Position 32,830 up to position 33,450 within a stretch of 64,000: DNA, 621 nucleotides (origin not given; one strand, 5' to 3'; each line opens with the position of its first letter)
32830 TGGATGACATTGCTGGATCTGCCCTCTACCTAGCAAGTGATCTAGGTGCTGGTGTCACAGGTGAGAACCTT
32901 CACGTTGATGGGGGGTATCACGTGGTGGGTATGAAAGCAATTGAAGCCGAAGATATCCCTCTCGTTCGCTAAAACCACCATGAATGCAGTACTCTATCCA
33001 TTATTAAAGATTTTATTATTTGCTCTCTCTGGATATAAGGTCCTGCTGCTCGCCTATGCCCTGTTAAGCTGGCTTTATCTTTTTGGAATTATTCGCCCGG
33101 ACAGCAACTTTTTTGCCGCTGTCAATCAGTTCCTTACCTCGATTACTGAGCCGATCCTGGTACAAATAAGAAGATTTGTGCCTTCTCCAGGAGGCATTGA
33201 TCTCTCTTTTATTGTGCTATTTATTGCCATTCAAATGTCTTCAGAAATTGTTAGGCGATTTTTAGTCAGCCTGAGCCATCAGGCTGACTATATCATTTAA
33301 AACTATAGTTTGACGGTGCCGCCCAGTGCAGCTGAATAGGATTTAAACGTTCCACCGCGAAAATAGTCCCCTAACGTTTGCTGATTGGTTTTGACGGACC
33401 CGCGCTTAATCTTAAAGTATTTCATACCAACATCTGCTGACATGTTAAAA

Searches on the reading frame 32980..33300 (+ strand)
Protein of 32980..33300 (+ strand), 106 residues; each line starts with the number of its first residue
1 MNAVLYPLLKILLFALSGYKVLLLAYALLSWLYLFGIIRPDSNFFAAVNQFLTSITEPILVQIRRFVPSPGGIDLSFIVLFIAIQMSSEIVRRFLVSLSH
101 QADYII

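Call 88: find_encoding_contigs(protein=window:32980-33300:+, flank=10000, max_places=6)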
Protein window:32980-33300:+ (106 aa): 6 contigs read that carry it; 3 places shown.
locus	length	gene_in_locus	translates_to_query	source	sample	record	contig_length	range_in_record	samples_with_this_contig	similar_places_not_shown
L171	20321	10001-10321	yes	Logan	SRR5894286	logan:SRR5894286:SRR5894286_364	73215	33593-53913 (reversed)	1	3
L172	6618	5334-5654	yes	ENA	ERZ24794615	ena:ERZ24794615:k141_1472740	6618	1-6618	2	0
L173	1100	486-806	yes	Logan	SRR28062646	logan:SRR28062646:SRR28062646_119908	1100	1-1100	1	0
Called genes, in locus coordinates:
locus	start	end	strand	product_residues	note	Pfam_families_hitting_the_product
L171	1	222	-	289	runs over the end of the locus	PF17848:Zn_ribbon_ACC, PF01039:Carboxyl_trans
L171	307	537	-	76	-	PF00216:Bac_DNA_binding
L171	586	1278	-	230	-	-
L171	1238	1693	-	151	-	-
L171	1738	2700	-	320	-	-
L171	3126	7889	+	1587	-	PF21075:GDH_ACT1, PF21073:GDH_HM1, PF21076:GDH_ACT2, PF21077:GDH_ACT3 (weak), PF21078:GDH_HM3, PF05088:Bac_GDH_CD, PF21074:GDH_C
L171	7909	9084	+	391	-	PF06965:Na_H_antiport_1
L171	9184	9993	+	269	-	PF00106:adh_short, PF13561:adh_short_C2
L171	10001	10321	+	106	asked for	PF02325:CCB3_YggT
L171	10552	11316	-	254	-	PF17251:Pom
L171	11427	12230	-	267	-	PF00149:Metallophos, PF13277:YmdB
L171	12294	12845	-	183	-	PF01812:5-FTHF_cyc-lig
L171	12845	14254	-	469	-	PF00875:DNA_photolyase, PF03441:FAD_binding_7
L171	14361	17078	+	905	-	PF02739:5_3_exonuc_N, PF01367:5_3_exonuc, PF01612:DNA_pol_A_exo1, PF00476:DNA_pol_A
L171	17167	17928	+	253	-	PF05036:SPOR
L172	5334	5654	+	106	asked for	PF02325:CCB3_YggT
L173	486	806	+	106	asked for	PF02325:CCB3_YggT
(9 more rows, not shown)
